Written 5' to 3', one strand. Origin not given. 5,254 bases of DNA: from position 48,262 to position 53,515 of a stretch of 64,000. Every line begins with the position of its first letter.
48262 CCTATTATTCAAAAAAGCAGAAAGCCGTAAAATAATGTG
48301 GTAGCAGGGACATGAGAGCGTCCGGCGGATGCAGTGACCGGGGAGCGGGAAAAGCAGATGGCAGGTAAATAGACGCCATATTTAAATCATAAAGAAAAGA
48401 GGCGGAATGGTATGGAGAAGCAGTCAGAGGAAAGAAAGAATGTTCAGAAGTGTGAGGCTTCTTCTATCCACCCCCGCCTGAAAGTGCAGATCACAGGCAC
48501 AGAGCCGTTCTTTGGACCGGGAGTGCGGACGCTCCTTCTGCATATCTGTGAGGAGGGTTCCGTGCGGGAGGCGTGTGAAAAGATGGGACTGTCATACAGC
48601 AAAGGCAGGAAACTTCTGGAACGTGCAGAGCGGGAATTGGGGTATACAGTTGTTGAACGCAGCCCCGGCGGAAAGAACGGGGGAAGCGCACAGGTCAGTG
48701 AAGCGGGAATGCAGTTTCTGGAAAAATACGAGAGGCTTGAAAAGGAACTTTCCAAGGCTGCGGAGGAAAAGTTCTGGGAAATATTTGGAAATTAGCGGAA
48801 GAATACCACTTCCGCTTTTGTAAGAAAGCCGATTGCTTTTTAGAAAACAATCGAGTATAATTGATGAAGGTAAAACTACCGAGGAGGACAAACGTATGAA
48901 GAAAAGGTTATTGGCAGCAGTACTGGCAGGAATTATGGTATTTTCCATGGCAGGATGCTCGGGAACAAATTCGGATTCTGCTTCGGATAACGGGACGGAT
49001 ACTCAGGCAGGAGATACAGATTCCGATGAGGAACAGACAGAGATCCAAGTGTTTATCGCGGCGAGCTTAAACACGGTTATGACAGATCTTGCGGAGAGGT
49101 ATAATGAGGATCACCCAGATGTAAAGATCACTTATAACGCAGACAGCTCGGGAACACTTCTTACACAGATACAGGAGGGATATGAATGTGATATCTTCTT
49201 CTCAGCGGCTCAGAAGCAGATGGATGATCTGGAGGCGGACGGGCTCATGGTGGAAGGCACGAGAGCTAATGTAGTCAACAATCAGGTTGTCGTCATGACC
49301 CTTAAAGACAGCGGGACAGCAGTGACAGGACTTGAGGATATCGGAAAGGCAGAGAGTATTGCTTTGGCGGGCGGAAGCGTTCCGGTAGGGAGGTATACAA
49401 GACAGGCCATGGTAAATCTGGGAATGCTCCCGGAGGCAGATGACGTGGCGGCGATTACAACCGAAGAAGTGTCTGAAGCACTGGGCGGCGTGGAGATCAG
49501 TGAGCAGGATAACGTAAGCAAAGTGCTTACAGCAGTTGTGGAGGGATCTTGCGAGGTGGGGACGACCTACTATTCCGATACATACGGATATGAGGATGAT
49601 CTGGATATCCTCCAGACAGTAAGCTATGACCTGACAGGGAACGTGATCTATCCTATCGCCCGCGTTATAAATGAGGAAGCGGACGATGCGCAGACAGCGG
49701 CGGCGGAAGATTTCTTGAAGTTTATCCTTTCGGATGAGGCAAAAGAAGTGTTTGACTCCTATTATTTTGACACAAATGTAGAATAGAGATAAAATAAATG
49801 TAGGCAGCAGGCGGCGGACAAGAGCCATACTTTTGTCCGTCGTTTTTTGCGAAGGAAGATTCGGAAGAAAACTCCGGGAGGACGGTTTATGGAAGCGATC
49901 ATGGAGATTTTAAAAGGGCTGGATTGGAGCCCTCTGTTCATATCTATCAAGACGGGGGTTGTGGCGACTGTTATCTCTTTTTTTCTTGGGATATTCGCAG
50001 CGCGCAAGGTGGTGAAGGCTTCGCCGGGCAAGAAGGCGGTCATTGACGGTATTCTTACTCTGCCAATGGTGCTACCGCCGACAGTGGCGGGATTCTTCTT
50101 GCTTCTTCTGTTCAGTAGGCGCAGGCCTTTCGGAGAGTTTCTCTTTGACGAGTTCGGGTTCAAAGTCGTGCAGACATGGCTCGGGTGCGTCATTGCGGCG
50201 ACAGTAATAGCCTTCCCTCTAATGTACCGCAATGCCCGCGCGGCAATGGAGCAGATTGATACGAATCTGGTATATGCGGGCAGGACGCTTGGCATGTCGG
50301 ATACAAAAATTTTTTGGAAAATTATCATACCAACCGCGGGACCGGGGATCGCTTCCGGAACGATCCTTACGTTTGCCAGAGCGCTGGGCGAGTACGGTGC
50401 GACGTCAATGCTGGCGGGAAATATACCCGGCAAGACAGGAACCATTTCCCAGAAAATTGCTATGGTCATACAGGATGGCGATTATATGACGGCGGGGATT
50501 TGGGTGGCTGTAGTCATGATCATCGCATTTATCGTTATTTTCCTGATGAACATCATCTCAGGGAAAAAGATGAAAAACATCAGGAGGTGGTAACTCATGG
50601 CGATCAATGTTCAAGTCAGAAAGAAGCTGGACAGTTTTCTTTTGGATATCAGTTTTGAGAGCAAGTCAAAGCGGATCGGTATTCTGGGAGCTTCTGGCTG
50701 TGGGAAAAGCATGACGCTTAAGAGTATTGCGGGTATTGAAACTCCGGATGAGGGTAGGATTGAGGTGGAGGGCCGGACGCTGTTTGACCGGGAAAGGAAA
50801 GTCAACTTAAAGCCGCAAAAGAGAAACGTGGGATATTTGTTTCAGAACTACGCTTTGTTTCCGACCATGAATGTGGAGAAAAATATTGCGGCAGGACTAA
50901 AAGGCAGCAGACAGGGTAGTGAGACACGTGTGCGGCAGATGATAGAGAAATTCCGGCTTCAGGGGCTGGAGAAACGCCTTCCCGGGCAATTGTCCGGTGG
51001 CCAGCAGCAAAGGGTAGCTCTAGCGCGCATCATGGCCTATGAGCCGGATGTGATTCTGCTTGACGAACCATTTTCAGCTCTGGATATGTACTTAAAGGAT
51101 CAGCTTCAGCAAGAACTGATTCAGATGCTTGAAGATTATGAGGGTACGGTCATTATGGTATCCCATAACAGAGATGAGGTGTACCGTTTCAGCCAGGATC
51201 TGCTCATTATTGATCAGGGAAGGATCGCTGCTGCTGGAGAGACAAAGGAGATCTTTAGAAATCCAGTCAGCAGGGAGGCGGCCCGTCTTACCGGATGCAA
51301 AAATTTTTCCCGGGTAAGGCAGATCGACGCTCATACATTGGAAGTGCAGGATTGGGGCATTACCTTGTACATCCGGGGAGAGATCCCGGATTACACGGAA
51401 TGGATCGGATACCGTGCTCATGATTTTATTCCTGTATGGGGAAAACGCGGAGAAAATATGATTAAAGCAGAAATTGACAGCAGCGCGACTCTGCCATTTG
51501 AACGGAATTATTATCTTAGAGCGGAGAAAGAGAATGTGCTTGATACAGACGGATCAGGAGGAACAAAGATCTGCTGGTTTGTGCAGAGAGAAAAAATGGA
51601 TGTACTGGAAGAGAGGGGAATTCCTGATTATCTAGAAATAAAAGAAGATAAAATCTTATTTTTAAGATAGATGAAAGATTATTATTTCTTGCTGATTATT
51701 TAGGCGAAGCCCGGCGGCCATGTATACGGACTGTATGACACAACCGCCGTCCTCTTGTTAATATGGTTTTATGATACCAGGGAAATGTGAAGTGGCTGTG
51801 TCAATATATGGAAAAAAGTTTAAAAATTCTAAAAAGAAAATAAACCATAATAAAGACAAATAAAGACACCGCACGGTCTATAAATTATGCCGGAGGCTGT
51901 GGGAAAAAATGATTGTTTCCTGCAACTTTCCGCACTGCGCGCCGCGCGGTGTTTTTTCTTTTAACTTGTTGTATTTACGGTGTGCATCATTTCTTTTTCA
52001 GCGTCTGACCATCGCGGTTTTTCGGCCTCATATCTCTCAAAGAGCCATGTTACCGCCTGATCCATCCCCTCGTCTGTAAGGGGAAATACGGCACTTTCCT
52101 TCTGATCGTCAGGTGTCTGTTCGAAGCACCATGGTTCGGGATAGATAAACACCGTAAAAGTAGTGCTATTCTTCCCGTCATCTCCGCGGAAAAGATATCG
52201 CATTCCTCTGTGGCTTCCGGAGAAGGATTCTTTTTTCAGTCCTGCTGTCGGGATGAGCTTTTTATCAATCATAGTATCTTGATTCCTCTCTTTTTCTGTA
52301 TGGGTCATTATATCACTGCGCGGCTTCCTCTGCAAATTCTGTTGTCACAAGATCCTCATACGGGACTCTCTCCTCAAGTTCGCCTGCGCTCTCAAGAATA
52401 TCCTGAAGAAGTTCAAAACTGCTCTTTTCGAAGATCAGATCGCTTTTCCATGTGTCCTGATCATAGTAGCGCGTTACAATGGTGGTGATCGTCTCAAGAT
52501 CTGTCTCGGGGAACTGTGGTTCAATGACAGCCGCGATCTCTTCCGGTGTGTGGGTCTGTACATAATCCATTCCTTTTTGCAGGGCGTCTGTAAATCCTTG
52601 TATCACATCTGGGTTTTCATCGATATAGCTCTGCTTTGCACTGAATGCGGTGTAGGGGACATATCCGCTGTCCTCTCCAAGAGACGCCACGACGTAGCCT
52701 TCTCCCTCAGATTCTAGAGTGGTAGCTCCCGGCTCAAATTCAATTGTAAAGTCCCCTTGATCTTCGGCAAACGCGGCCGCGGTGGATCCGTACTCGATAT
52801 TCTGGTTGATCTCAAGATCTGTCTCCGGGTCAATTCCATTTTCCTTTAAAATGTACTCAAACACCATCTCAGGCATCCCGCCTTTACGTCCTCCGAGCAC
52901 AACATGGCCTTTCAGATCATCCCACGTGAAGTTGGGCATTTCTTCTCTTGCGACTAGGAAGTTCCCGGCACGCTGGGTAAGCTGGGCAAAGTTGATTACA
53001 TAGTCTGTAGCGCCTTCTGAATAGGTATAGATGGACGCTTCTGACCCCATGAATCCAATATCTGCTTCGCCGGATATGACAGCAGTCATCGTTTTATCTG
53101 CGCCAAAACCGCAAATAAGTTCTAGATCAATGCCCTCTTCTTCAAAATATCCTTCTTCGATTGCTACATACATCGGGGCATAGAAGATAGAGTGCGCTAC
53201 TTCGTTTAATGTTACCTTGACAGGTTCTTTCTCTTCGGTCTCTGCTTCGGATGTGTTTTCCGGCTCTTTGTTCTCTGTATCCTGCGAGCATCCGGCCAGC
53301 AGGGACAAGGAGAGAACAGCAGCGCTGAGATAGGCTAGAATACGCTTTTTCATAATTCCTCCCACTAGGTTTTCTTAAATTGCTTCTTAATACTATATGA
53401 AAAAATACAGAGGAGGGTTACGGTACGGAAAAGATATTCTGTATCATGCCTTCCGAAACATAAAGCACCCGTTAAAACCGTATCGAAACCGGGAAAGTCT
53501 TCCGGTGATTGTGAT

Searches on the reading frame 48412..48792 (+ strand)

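Call 6: search_protein_families(library=ncbifam, proteins=[window:48412-48792:+], max_evalue=0.00001)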
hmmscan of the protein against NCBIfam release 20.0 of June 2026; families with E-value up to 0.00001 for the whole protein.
window:48412-48792:+ (127 aa): 2 families
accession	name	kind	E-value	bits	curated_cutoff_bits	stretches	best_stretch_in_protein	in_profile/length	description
TIGR00637.1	ModE_repress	subfamily_domain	2.7e-15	56.2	98.5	1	39-119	7-87/100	ModE molybdate transport repressor domain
NF007957.0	PRK10676.1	equivalog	6.3e-07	28.8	369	1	35-116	18-99/263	molybdenum-dependent transcriptional regulator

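Call 7: search_protein_families(library=pfam, proteins=[window:48412-48792:+], max_evalue=0.001)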
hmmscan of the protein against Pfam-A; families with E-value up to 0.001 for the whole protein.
window:48412-48792:+ (127 aa): 1 family
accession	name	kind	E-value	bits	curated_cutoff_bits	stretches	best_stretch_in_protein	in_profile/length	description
PF00126.33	HTH_1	-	3.5e-07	30.5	26.6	1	41-99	6-59/60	Bacterial regulatory helix-turn-helix protein, lysR family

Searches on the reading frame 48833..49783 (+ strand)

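Call 6: search_protein_families(library=ncbifam, proteins=[window:48833-49783:+], max_evalue=0.00001)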
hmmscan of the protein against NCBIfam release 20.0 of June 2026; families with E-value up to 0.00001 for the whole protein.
window:48833-49783:+ (317 aa): 8 families
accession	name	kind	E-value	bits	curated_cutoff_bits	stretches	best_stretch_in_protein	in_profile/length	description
TIGR01256.1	modA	equivalog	1.2e-31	110.3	62.5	1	76-310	1-216/217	molybdate ABC transporter substrate-binding protein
NF007958.0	PRK10677.1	equivalog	5.6e-22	78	253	1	68-314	25-255/256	molybdate ABC transporter substrate-binding protein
NF003196.0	PRK04168.1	equivalog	2.1e-08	33.4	355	0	23-131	4-95/338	tungstate ABC transporter substrate-binding protein WtpA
NF002918.0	PRK03537.1-4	equivalog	3.1e-08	33.2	288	1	65-313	2-244/246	molybdate ABC transporter substrate-binding protein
NF002919.0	PRK03537.1-6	equivalog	3.7e-07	29.9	482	1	68-313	31-271/275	molybdate ABC transporter substrate-binding protein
TIGR02136.1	ptsS_2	subfamily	4.4e-07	29.4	206.6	0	22-135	1-102/295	phosphate ABC transporter substrate-binding protein PstS family protein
NF002917.0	PRK03537.1-3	equivalog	1.8e-06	27.4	264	0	69-138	23-91/267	molybdate ABC transporter substrate-binding protein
TIGR03850.1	bind_CPR_0540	equivalog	4.3e-06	25.6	299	0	24-125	2-94/437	carbohydrate ABC transporter substrate-binding protein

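Call 7: search_protein_families(library=pfam, proteins=[window:48833-49783:+], max_evalue=0.001)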
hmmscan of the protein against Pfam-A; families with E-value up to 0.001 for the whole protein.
window:48833-49783:+ (317 aa): 3 families
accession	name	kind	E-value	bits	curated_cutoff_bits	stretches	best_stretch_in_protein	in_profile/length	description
PF13531.11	SBP_bac_11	-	4.4e-39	135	25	1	71-312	1-226/227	Bacterial extracellular solute-binding protein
PF01547.30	SBP_bac_1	-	2e-10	41.6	26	1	82-304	9-306/307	Bacterial extracellular solute-binding protein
PF12849.12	PBP_like_2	-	7e-06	26.4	27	1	68-302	9-267/267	PBP superfamily domain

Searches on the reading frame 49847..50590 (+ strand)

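Call 6: search_protein_families(library=ncbifam, proteins=[window:49847-50590:+], max_evalue=0.00001)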
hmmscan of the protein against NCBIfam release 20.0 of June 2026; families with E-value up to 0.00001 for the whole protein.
window:49847-50590:+ (248 aa): 22 families
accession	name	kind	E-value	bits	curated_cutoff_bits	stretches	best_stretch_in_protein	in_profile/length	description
TIGR02141.1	modB_ABC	equivalog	1.6e-59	201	182.6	1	32-238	2-206/208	molybdate ABC transporter permease subunit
NF006939.0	PRK09421.1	equivalog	2e-54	184.5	262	1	21-243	3-226/230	molybdate ABC transporter permease subunit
TIGR01581.1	Mo_ABC_porter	hypoth_equivalog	1.7e-46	158.5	210.3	1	29-231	22-223/225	ABC transporter permease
TIGR00969.1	3a0106s02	subfamily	3.6e-41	141.4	240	1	30-237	63-269/272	sulfate ABC transporter permease subunit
TIGR02139.1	permease_CysT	equivalog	1.5e-40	139.5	246.1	1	30-241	52-262/265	sulfate ABC transporter permease subunit CysT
NF008208.0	PRK10971.1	equivalog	8.9e-36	123.8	415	1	35-243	65-272/277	sulfate/thiosulfate ABC transporter permease CysT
TIGR02140.1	permease_CysW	equivalog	9.5e-33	113.8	329.1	1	34-241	53-259/261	sulfate ABC transporter permease subunit CysW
NF040839.1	tungstate_WtpB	equivalog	1.1e-29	103.8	340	1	27-234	43-243/251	tungstate ABC transporter permease WtpB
NF008620.0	PRK11602.1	equivalog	1.6e-23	83.4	442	1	31-238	67-273/291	sulfate/thiosulfate ABC transporter permease CysW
NF038017.1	ABC_perm1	subfamily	1.2e-22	80.8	100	1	33-224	1-183/184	ABC transporter permease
TIGR02138.1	phosphate_pstC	equivalog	9.5e-17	60.9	196.45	1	30-238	66-288/296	phosphate ABC transporter permease subunit PstC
TIGR03255.1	PhnV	equivalog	2.3e-13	50.5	358.7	1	19-235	57-262/270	2-aminoethylphosphonate ABC transport system, membrane component PhnV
NF007044.0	PRK09497.1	equivalog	5.5e-13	49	348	1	16-233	51-273/285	spermidine/putrescine ABC transporter permease PotB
NF011624.0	PRK15050.1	equivalog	3.6e-12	46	247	1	38-234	83-281/297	2-aminoethylphosphonate ABC transporter permease subunit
TIGR03262.1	PhnU2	equivalog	1.3e-11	43.9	593.25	1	32-244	58-262/546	putative 2-aminoethylphosphonate ABC transporter permease subunit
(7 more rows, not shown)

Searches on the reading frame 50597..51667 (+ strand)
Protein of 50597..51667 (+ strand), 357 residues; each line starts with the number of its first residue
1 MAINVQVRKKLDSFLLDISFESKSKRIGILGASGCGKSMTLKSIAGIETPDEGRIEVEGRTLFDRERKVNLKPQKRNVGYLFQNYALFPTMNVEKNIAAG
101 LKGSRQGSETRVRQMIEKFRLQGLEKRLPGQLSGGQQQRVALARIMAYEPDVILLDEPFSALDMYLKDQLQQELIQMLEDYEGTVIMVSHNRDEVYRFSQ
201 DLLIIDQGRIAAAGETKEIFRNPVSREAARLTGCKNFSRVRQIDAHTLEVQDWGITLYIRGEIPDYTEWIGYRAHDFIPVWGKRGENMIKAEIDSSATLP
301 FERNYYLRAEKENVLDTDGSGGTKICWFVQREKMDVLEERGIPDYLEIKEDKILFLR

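Call 6: search_protein_families(library=ncbifam, proteins=[window:50597-51667:+], max_evalue=0.00001)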
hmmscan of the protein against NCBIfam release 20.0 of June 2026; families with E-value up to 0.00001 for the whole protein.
window:50597-51667:+ (357 aa): 183 families (the best 25 are shown)
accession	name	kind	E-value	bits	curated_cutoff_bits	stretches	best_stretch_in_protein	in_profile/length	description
TIGR03265.1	PhnT2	equivalog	3.5e-64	217.2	457.7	1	7-294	10-297/353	putative 2-aminoethylphosphonate ABC transporter ATP-binding protein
TIGR01187.1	potA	subfamily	2.6e-59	200.9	355.6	1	29-245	1-214/325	polyamine ABC transporter ATP-binding protein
NF040840.2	tungstate_WtpC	equivalog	3.8e-58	197.4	440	1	9-241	9-240/347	tungstate ABC transporter ATP-binding protein WtpC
TIGR02142.1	modC_ABC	equivalog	1.5e-57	195.5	285.05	1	3-225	1-225/353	molybdenum ABC transporter ATP-binding protein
NF043075.1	MMSYN1_0197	equivalog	9.1e-57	192.5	550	1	15-237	18-238/341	spermidine/putrescine ABC transporter ATP-binding protein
NF040933.2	ABC_arch_GlcV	equivalog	3.5e-56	190.6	450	1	20-276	27-285/357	glucose ABC transporter ATP-binding protein GlcV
TIGR00968.1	3a0106s01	subfamily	1.2e-53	182.1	342.75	1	14-234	13-233/237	sulfate ABC transporter ATP-binding protein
NF008621.0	PRK11607.1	equivalog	1.2e-52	179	613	1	23-237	44-255/377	putrescine ABC transporter ATP-binding subunit PotG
NF006987.0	PRK09452.1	equivalog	4.1e-52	177.1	482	1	24-241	43-257/378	spermidine/putrescine ABC transporter ATP-binding protein PotA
TIGR03258.1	PhnT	equivalog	7.3e-52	176.6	499.15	1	8-237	17-245/359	2-aminoethylphosphonate ABC transport system ATP-binding subunit PhnT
NF008355.0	PRK11144.1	equivalog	2.1e-51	175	434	1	3-225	2-222/353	molybdenum ABC transporter ATP-binding protein ModC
NF008653.0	PRK11650.1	subfamily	2.3e-49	168.3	432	1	25-308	31-313/357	sn-glycerol-3-phosphate ABC transporter ATP-binding protein UgpC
NF008513.0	PRK11432.1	equivalog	3.2e-47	161.2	496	1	23-259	31-263/351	ferric ABC transporter ATP-binding protein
TIGR01186.1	proV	subfamily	6.7e-47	160.3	326.6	1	25-243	20-241/363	betaine/proline/choline family ABC transporter ATP-binding protein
NF008105.0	PRK10851.1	equivalog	1.6e-46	158.7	502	1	12-228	15-233/362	sulfate/thiosulfate ABC transporter ATP-binding protein CysA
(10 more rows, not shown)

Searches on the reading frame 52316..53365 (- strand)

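Call 6: search_protein_families(library=ncbifam, proteins=[window:52316-53365:-], max_evalue=0.00001)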
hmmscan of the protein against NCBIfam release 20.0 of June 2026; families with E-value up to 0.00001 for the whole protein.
window:52316-53365:- (350 aa): 3 families
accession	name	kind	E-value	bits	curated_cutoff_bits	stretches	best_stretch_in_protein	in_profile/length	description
TIGR01728.1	SsuA_fam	subfamily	1.1e-20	74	163.5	1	63-343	12-287/290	aliphatic sulfonate ABC transporter substrate-binding protein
NF040735.1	SBP_SaoX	equivalog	1.2e-08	34.5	300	1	66-348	19-295/330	ABC transporter substrate-binding subunit SaoX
TIGR02122.1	TRAP_TAXI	subfamily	1.9e-08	33.6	84.35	1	5-204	1-191/320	TAXI family TRAP transporter solute-binding subunit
